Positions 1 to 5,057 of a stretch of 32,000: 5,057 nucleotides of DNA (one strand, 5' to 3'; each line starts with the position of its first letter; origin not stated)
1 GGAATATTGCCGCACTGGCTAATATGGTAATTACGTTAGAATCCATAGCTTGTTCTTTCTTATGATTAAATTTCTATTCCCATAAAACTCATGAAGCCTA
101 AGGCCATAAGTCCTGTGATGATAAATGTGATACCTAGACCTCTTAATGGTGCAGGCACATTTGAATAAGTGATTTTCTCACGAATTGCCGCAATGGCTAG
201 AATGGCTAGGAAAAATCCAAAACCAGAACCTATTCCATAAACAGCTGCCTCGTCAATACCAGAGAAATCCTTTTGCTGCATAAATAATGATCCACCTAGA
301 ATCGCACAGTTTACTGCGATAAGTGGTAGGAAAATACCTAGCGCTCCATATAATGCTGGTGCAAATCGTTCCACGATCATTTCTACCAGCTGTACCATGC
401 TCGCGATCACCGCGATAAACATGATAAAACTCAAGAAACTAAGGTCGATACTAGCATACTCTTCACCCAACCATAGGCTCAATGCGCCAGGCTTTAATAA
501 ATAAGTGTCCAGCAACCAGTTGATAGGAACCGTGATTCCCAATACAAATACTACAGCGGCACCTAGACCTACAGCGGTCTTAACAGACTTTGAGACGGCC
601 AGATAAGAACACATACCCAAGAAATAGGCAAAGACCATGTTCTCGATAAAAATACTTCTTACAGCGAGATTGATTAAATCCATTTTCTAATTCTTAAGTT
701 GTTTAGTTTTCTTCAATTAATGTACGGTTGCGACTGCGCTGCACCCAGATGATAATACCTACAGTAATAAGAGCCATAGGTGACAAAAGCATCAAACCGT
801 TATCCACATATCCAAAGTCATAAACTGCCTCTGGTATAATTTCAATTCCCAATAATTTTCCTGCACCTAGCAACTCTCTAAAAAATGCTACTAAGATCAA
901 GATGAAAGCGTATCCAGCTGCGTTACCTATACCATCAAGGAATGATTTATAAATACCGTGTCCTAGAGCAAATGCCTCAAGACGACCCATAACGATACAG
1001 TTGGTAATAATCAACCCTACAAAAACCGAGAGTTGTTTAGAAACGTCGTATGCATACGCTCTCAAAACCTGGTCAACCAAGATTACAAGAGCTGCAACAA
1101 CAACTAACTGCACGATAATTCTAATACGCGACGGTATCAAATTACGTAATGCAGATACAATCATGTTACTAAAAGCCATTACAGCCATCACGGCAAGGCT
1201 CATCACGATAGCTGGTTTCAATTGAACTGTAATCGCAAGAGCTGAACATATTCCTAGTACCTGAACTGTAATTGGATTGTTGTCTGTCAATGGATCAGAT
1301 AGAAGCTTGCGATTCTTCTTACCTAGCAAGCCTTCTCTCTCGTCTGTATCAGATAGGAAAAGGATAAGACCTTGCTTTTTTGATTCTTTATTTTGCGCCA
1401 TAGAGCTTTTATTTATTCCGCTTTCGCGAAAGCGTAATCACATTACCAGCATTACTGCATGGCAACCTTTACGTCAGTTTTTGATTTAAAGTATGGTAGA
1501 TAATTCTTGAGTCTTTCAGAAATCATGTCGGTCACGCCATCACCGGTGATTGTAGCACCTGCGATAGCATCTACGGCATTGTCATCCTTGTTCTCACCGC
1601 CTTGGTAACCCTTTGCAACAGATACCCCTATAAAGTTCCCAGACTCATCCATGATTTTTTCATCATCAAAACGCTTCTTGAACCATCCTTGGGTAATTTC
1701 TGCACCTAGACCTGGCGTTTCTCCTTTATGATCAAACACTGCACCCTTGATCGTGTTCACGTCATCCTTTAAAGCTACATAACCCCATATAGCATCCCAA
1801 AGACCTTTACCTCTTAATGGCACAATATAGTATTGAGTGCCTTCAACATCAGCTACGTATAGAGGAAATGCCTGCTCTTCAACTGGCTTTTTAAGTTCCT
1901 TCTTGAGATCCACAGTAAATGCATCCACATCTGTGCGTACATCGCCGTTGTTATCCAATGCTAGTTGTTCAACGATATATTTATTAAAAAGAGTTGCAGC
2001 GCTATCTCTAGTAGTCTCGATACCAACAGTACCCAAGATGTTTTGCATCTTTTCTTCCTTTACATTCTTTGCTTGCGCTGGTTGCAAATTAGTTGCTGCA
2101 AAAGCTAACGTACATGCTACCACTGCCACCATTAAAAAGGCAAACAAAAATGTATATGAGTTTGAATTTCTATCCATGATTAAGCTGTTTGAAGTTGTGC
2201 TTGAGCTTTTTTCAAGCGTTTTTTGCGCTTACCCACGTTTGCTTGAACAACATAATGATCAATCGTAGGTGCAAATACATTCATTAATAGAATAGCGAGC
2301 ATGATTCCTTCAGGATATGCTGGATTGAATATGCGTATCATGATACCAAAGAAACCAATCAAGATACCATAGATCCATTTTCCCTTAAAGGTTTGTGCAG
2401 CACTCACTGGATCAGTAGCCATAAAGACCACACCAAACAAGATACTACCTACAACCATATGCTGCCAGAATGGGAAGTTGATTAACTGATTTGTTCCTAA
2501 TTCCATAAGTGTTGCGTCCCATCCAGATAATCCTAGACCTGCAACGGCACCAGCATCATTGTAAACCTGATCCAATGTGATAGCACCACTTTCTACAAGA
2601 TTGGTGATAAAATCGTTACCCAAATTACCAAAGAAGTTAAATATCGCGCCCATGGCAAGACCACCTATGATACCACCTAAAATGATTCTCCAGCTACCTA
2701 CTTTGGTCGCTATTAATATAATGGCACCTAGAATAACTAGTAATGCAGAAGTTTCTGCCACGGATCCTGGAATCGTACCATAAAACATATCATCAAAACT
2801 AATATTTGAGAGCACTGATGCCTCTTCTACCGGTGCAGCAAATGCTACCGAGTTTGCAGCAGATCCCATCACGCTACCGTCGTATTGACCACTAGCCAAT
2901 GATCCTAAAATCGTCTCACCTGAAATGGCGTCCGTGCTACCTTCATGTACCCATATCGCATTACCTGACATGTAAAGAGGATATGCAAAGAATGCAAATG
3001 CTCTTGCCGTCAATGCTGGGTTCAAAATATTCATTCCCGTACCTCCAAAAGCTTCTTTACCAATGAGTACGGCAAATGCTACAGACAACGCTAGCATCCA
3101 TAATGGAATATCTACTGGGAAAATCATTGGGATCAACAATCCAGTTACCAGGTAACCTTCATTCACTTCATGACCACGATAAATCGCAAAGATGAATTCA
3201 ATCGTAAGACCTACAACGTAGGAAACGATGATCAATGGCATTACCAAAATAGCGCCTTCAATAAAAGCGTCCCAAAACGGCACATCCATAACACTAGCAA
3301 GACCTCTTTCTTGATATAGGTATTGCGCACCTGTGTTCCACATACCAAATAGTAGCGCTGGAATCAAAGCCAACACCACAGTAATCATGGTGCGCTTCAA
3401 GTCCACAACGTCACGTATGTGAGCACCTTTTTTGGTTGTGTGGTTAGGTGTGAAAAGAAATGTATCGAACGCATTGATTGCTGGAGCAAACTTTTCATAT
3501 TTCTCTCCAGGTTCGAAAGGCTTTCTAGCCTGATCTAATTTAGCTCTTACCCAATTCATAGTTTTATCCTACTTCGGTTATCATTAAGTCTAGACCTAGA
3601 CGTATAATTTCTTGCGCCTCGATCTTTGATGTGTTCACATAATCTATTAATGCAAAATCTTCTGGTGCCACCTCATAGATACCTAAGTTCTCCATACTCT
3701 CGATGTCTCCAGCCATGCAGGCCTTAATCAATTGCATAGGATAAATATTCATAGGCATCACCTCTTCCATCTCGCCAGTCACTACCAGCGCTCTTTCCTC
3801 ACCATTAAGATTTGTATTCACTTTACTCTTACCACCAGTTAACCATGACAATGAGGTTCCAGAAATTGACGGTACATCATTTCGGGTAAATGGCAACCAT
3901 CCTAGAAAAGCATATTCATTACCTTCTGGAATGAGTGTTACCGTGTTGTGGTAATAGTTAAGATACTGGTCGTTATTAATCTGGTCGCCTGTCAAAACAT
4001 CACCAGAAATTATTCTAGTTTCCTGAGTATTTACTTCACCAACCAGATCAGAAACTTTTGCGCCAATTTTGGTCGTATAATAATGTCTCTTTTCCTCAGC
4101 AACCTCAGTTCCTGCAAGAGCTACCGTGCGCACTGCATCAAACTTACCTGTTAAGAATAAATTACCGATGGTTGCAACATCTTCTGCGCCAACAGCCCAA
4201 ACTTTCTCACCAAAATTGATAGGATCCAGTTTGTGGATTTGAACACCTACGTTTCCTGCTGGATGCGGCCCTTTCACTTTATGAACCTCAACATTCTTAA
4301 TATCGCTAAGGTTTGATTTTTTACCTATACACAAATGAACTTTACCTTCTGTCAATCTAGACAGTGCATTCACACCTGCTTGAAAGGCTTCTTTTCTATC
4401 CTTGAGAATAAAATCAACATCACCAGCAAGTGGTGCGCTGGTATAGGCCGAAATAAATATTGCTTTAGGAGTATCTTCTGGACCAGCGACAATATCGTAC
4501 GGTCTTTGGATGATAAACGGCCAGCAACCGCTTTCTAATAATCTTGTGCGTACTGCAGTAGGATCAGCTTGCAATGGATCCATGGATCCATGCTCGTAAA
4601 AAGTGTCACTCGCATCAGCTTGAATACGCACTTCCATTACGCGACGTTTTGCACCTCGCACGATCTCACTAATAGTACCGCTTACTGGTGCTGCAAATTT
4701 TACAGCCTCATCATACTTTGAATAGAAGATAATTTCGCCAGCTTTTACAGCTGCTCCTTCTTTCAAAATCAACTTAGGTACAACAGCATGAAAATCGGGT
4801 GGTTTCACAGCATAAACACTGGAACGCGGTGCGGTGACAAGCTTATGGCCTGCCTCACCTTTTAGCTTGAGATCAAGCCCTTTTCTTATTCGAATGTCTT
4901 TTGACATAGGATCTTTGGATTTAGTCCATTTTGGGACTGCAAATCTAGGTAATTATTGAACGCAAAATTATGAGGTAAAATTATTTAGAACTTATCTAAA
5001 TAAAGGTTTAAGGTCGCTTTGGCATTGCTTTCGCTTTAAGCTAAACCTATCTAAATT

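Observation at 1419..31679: High-copy 16-bp perfect palindrome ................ (about 1 per 3.5 kb)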

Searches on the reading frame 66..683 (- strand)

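Call 5: search_protein_families(library=ncbifam, proteins=[window:66-683:-], max_evalue=0.00001)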
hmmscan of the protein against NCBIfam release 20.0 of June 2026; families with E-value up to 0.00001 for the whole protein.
window:66-683:- (205 aa): 11 families
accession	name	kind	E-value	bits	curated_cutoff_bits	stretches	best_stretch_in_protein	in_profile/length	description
TIGR01940.1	nqrE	equivalog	2e-89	299.2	247.55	1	2-204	2-200/200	NADH:ubiquinone reductase (Na(+)-transporting) subunit E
NF002200.0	PRK01061.1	equivalog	9.3e-72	241.6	351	1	2-205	10-211/250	Na(+)-translocating NADH-quinone reductase subunit E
NF009108.0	PRK12456.1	equivalog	3.8e-62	210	398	1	5-204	7-198/199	Na(+)-translocating NADH-quinone reductase subunit E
TIGR01943.1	rnfA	subfamily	2.3e-55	188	229.3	1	2-203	2-189/190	RnfABCDGE type electron transport complex subunit A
NF003481.0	PRK05151.1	equivalog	1.6e-47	162.2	240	1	2-203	3-190/193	electron transport complex subunit RsxA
NF041835.1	rnfA_Methano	equivalog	4.8e-44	151.1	300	1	3-201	6-190/195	Rnf electron transport complex subunit RnfA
NF009070.0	PRK12405.1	subfamily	8.7e-25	87.2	184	2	88-171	71-152/231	electron transport complex subunit RsxE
TIGR01948.1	rnfE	subfamily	2.5e-23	82.7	213.4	2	88-171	67-148/196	RnfABCDGE type electron transport complex subunit E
NF041839.1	rnfE_Methano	equivalog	5.6e-23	81.8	350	2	87-176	68-155/203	Rnf electron transport complex subunit RnfE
NF006777.0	PRK09292.1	equivalog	1e-13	51.5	235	1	86-172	72-156/209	NADH:ubiquinone reductase (Na(+)-transporting) subunit D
TIGR01939.1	nqrD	equivalog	1.5e-12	47.8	244.85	1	86-173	71-156/207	NADH:ubiquinone reductase (Na(+)-transporting) subunit D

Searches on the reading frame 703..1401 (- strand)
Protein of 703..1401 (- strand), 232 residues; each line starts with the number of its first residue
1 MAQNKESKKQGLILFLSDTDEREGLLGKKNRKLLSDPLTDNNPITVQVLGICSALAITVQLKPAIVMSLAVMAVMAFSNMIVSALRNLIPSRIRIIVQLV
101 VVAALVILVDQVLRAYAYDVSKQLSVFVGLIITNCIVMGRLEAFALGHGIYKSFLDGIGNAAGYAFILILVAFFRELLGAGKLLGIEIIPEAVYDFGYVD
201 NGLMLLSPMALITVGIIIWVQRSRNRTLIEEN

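Call 5: search_protein_families(library=ncbifam, proteins=[window:703-1401:-], max_evalue=0.00001)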
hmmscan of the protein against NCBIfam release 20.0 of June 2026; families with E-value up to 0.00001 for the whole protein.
window:703-1401:- (232 aa): 9 families
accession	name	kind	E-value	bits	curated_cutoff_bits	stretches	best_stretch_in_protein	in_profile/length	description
NF006777.0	PRK09292.1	equivalog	1.7e-97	325.2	235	1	28-231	5-208/209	NADH:ubiquinone reductase (Na(+)-transporting) subunit D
TIGR01939.1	nqrD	equivalog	4.5e-87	291.2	244.85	1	28-226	4-203/207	NADH:ubiquinone reductase (Na(+)-transporting) subunit D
NF009070.0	PRK12405.1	subfamily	8.7e-52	175.6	184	1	29-223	3-205/231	electron transport complex subunit RsxE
TIGR01948.1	rnfE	subfamily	5.3e-49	166.5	213.4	1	33-225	3-194/196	RnfABCDGE type electron transport complex subunit E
NF041839.1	rnfE_Methano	equivalog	3.1e-41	141.4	350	1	38-224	10-194/203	Rnf electron transport complex subunit RnfE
TIGR01943.1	rnfA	subfamily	5.7e-21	75.8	229.3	1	41-178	14-157/190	RnfABCDGE type electron transport complex subunit A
NF041835.1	rnfA_Methano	equivalog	2.6e-16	60.6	300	1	41-176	17-158/195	Rnf electron transport complex subunit RnfA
NF003481.0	PRK05151.1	equivalog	4.7e-16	59.5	240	1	41-180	15-160/193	electron transport complex subunit RsxA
TIGR01940.1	nqrE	equivalog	1.1e-06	29.1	247.55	0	46-180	19-169/200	NADH:ubiquinone reductase (Na(+)-transporting) subunit E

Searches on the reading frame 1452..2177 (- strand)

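Call 5: search_protein_families(library=ncbifam, proteins=[window:1452-2177:-], max_evalue=0.00001)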
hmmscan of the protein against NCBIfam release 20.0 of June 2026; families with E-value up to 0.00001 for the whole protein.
window:1452-2177:- (241 aa): 14 families
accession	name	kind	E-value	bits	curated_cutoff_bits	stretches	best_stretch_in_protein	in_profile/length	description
NF003753.0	PRK05346.2-4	equivalog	1.2e-100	335.9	329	1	3-235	5-248/249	Na(+)-translocating NADH-quinone reductase subunit C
NF003750.0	PRK05346.2-1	equivalog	1.8e-63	214.1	352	1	1-230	1-222/225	Na(+)-translocating NADH-quinone reductase subunit C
TIGR01938.1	nqrC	equivalog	1.8e-54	185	144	1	4-231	2-250/251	NADH:ubiquinone reductase (Na(+)-transporting) subunit C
NF003749.0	PRK05346.1-5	equivalog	1.5e-35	122.8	255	1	3-220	5-239/261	Na(+)-translocating NADH-quinone reductase subunit C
NF003747.0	PRK05346.1-2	equivalog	1.1e-28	100.2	336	1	6-219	6-235/260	Na(+)-translocating NADH-quinone reductase subunit C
NF003746.0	PRK05346.1-1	equivalog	2.2e-28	99.1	337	1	3-219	7-240/264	Na(+)-translocating NADH-quinone reductase subunit C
NF003755.0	PRK05346.2-6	equivalog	2.7e-25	88.9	563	1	114-235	169-302/310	Na(+)-translocating NADH-quinone reductase subunit C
NF003748.0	PRK05346.1-4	equivalog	8.3e-23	81.1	455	1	14-219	16-243/265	Na(+)-translocating NADH-quinone reductase subunit C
NF003752.0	PRK05346.2-3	equivalog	5.3e-19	68.4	617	1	117-228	176-299/316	Na(+)-translocating NADH-quinone reductase subunit C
NF003754.0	PRK05346.2-5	equivalog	2.4e-17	63.2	677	1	110-226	174-302/320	Na(+)-translocating NADH-quinone reductase subunit C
NF003751.0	PRK05346.2-2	equivalog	4.9e-16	58.7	630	1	117-227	179-301/320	Na(+)-translocating NADH-quinone reductase subunit C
TIGR01947.1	rnfG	subfamily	2.4e-09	37.6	102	1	91-222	57-181/187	RnfABCDGE type electron transport complex subunit G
NF045876.1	RnfG_DVU2794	exception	2.3e-08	33.8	205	1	87-226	56-179/190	RnfABCDGE type electron transport complex subunit G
NF041840.1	rnfG_Methano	equivalog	3.7e-06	26.6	230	0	134-223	107-181/189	Rnf electron transport complex subunit RnfG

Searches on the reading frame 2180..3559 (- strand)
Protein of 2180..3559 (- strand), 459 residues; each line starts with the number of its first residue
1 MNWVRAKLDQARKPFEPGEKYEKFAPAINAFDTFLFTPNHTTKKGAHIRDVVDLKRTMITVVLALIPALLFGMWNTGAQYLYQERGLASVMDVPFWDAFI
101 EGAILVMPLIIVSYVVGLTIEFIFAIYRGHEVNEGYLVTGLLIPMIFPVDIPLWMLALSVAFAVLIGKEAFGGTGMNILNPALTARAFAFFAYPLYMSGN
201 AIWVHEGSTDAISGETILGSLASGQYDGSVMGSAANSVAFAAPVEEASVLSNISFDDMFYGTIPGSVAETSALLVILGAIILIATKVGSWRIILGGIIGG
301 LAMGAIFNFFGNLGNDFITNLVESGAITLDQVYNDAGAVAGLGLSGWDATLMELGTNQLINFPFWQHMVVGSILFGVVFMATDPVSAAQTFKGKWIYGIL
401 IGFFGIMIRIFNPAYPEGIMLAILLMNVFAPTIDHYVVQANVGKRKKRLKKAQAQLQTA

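Call 5: search_protein_families(library=ncbifam, proteins=[window:2180-3559:-], max_evalue=0.00001)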
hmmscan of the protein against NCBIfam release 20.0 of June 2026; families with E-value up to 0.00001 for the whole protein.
window:2180-3559:- (459 aa): 6 families
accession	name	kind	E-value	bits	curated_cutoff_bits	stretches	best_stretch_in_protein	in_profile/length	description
NF003756.0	PRK05349.1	equivalog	6.1e-152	506.2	414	2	4-316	3-313/406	NADH:ubiquinone reductase (Na(+)-transporting) subunit B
TIGR01937.1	nqrB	equivalog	4.4e-130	434.3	349.9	1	6-444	3-412/413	NADH:ubiquinone reductase (Na(+)-transporting) subunit B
NF002181.0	PRK01024.1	equivalog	7.7e-99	331.7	792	3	19-207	16-221/503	Na(+)-transporting NADH-quinone reductase subunit B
TIGR01946.1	rnfD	subfamily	1.2e-50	172.7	207.05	2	109-327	39-257/327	RnfABCDGE type electron transport complex subunit D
NF002011.0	PRK00816.1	equivalog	2.1e-34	119.2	415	2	364-446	270-351/352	electron transport complex subunit RsxD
NF041838.1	rnfD_Methano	equivalog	2.6e-29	102.5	400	2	214-437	107-280/285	Rnf electron transport complex subunit RnfD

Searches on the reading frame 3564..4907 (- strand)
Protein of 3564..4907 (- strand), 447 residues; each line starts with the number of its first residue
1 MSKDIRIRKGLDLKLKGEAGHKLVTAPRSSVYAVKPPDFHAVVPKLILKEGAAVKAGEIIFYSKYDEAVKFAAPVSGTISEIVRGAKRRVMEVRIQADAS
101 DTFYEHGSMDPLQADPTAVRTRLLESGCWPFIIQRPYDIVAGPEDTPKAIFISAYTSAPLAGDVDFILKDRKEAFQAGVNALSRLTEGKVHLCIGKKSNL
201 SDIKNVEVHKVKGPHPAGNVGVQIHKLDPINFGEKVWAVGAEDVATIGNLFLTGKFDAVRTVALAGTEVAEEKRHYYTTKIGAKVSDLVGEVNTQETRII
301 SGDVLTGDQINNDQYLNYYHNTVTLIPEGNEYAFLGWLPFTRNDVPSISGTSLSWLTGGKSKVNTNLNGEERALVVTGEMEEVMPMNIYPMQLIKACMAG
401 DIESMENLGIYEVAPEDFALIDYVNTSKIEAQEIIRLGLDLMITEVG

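Call 5: search_protein_families(library=ncbifam, proteins=[window:3564-4907:-], max_evalue=0.00001)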
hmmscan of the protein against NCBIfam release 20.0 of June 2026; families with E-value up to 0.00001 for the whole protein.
window:3564-4907:- (447 aa): 6 families
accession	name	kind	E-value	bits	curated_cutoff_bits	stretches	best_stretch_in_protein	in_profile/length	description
NF003761.0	PRK05352.1-4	equivalog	3e-180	599.7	450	1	1-446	1-448/449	Na(+)-translocating NADH-quinone reductase subunit A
TIGR01936.1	nqrA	equivalog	6.5e-128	427.4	321.05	1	5-443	1-443/446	NADH:ubiquinone reductase (Na(+)-transporting) subunit A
NF003759.0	PRK05352.1-2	equivalog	6.3e-107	358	505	1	5-440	2-441/447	Na(+)-translocating NADH-quinone reductase subunit A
NF003762.0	PRK05352.1-5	equivalog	2.6e-78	263.6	819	1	5-444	2-442/444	Na(+)-translocating NADH-quinone reductase subunit A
NF003758.0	PRK05352.1-1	equivalog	7e-53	180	850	1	5-438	3-452/468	Na(+)-translocating NADH-quinone reductase subunit A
TIGR01945.1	rnfC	subfamily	3.5e-06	25.8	245.95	0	45-312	44-337/435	RnfABCDGE type electron transport complex subunit C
